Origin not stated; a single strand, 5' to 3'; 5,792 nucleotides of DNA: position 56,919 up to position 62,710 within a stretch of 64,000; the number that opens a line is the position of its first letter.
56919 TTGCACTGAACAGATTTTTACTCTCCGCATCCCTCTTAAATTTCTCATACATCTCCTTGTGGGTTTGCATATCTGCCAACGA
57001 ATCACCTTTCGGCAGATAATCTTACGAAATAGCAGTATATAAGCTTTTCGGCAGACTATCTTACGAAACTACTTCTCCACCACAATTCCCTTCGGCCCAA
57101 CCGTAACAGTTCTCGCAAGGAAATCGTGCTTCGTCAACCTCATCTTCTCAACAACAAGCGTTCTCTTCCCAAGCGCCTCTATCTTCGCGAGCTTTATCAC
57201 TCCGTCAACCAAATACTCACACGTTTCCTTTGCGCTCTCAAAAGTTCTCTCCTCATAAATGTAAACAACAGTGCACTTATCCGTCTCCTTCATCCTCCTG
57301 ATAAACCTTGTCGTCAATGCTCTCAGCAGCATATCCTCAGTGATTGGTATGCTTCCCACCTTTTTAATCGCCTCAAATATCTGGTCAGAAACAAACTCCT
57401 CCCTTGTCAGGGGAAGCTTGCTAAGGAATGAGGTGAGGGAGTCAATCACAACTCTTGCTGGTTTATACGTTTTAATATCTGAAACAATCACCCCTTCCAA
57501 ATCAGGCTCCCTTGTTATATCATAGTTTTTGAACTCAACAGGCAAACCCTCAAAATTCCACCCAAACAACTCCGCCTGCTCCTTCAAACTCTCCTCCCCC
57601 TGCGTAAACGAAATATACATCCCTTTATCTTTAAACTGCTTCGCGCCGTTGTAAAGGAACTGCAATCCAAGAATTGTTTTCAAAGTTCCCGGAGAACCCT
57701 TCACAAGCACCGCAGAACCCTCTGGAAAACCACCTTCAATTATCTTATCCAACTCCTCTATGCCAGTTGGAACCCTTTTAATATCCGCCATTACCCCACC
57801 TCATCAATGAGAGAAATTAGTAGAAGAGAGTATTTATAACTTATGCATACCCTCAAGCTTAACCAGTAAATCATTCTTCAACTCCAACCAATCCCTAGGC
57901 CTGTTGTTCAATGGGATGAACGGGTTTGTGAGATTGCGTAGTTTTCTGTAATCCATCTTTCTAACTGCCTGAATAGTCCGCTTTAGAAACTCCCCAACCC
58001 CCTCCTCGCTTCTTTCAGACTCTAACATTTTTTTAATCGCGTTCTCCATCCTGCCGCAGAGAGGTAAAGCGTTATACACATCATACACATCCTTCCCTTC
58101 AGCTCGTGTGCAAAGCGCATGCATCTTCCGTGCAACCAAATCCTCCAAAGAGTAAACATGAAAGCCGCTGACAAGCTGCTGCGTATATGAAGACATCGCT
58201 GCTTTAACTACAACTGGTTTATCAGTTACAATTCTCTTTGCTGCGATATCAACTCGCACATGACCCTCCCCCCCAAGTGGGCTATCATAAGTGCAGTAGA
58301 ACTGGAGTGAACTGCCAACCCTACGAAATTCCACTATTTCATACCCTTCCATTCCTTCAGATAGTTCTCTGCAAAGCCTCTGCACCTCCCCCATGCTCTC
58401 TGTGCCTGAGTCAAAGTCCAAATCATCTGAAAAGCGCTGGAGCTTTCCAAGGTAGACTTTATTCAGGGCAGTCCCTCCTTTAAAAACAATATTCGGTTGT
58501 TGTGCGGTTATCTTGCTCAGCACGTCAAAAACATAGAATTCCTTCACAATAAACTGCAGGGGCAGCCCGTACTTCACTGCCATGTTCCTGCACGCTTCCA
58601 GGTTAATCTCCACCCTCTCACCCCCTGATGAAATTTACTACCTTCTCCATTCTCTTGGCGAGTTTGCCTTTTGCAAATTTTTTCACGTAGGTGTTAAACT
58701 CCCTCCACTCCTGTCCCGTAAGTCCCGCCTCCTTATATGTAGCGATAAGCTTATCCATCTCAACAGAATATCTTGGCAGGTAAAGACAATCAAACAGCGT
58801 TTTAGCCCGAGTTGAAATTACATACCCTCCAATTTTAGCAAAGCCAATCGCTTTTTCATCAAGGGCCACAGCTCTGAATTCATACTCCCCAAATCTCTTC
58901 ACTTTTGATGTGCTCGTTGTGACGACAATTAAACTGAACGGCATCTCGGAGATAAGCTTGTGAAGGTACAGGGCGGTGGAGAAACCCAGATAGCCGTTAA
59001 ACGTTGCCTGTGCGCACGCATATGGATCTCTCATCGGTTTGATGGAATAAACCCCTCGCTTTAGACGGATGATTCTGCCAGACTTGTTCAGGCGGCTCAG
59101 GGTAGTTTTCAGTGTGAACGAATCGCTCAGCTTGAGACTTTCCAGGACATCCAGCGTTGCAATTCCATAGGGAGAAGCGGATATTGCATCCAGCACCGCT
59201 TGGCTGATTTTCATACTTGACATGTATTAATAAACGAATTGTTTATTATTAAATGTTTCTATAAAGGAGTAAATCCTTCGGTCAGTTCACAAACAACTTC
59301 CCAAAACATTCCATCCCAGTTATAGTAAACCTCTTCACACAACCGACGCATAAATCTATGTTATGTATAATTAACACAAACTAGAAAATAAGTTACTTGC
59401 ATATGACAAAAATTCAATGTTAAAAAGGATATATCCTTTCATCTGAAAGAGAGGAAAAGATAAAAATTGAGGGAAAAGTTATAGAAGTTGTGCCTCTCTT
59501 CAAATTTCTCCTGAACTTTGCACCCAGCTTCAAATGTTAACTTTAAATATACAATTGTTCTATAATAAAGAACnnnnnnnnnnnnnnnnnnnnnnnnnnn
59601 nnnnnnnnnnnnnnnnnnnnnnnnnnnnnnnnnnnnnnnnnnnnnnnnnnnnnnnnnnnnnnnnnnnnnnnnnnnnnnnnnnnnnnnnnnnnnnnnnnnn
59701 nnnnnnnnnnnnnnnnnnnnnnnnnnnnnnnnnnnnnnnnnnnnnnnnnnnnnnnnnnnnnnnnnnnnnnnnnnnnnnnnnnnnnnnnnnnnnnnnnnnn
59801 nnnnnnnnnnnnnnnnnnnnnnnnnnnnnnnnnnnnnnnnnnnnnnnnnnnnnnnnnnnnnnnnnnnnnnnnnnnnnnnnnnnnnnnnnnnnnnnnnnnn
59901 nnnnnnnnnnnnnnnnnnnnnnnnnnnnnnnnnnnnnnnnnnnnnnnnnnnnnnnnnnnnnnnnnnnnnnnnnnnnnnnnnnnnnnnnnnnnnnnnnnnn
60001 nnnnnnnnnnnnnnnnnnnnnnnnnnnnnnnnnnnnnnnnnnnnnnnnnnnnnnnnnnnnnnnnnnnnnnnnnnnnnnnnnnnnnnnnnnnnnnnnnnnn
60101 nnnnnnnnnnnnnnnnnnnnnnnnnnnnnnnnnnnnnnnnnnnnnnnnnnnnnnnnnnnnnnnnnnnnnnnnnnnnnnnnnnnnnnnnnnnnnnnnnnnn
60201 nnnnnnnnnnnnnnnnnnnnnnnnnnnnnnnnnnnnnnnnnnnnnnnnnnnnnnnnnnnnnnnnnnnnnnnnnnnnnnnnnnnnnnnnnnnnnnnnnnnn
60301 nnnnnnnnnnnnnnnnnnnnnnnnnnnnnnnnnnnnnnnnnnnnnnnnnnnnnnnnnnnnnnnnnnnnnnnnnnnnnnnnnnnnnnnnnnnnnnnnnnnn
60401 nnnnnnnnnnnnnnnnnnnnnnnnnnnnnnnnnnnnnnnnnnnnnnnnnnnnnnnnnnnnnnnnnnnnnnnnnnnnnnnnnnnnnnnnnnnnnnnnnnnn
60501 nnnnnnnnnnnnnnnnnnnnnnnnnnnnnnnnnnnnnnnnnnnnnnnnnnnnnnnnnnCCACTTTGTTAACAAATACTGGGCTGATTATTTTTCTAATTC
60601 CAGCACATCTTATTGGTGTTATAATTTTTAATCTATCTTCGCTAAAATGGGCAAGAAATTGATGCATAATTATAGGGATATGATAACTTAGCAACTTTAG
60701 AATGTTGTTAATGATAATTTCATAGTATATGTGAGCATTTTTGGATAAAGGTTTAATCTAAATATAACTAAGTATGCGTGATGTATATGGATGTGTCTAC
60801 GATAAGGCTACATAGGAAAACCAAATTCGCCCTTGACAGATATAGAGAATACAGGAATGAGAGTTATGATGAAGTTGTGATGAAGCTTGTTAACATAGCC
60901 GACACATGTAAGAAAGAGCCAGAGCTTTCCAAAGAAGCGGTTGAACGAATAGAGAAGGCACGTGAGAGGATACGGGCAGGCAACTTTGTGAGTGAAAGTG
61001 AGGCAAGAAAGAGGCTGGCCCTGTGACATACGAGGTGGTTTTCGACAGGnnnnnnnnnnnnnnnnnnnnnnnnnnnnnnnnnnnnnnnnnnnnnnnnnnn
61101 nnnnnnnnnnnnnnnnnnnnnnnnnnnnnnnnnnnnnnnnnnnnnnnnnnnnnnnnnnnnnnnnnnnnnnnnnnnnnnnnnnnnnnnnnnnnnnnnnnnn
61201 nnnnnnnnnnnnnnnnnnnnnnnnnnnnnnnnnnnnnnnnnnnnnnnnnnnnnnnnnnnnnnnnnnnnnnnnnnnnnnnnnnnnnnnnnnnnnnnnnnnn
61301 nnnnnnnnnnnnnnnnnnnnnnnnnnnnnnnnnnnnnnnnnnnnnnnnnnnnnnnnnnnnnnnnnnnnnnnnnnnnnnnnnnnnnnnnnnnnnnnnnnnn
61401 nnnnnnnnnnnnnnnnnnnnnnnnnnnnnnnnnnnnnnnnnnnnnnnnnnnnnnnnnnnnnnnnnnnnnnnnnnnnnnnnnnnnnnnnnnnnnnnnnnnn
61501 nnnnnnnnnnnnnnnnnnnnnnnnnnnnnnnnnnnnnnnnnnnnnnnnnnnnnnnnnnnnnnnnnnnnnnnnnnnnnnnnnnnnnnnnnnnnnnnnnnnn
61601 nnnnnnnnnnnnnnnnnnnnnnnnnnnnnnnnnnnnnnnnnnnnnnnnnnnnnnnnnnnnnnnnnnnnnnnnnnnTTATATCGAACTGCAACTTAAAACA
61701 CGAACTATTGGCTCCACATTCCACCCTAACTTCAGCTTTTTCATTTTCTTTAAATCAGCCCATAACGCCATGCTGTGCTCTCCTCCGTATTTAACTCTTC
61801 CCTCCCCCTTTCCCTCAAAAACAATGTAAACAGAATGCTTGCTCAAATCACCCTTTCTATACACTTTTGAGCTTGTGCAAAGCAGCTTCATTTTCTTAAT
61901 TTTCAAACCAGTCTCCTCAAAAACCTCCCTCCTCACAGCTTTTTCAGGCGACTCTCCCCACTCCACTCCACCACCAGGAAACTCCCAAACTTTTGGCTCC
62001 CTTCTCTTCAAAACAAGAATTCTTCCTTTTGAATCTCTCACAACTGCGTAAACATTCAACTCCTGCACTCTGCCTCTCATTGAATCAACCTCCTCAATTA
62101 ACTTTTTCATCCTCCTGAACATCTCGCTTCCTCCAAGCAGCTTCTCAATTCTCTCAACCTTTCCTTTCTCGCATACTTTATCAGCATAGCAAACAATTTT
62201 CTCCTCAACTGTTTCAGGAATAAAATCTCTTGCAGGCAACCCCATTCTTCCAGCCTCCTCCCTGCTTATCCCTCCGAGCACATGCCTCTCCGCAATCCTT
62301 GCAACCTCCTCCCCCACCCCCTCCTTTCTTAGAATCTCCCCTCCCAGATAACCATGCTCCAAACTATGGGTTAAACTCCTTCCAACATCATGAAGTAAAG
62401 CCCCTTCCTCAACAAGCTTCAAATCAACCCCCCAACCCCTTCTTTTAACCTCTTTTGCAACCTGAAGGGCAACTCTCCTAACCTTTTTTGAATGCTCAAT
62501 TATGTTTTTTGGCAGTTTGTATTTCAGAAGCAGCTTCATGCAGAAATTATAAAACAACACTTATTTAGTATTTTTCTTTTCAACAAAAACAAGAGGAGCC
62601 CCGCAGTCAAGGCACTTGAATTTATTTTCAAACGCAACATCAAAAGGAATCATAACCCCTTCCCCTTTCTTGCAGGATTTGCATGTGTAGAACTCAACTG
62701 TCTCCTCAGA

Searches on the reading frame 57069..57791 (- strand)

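Call 36: search_protein_families(library=pfam, proteins=[window:57069-57791:-], max_evalue=0.001)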
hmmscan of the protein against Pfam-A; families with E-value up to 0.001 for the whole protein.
window:57069-57791:- (240 aa): 3 families
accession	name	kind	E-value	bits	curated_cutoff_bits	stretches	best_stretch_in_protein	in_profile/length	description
PF06745.19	ATPase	-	4.6e-41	141.1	26.6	1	7-239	1-227/231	KaiC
PF07088.17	GvpD_P-loop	-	1.7e-05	25.3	24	1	25-205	10-175/189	GvpD gas vesicle protein, P-loop domain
PF13481.12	AAA_25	-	5.7e-05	23.3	27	1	5-125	13-158/195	AAA domain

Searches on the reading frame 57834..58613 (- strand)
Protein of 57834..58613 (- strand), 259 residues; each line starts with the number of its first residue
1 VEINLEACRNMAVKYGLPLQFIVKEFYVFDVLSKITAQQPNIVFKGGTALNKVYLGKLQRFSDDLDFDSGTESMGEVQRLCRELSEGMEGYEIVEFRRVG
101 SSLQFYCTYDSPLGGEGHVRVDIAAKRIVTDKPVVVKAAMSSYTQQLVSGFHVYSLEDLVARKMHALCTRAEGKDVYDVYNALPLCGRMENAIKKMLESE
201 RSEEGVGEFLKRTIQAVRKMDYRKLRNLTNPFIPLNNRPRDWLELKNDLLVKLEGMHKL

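Call 36: search_protein_families(library=pfam, proteins=[window:57834-58613:-], max_evalue=0.001)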
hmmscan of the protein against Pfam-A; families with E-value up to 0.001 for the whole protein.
window:57834-58613:- (259 aa): 1 family
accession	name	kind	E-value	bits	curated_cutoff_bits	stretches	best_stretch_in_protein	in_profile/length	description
PF08843.17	AbiEii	-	5.2e-24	85.9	22.5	1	37-220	10-206/238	Nucleotidyl transferase AbiEii toxin, Type IV TA system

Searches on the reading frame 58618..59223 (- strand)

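Call 36: search_protein_families(library=pfam, proteins=[window:58618-59223:-], max_evalue=0.001)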
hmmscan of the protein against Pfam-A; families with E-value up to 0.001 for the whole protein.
window:58618-59223:- (201 aa): 1 family
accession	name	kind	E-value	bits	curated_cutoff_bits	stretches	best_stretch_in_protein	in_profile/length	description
PF13338.12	AbiEi_4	-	5.3e-06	26.9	25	1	19-60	11-47/49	Transcriptional regulator, AbiEi antitoxin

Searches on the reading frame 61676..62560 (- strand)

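Call 36: search_protein_families(library=pfam, proteins=[window:61676-62560:-], max_evalue=0.001)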
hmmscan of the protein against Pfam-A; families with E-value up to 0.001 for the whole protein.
window:61676-62560:- (294 aa): 3 families
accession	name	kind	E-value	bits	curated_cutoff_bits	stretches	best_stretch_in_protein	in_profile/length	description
PF00293.34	NUDIX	-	2.2e-22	79.9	21.1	1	168-281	4-126/134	NUDIX domain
PF01966.28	HD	-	1e-11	45.6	22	1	21-129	2-113/116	HD domain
PF14815.12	NUDIX_4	-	3.2e-06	27.4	35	1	170-278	1-103/113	NUDIX domain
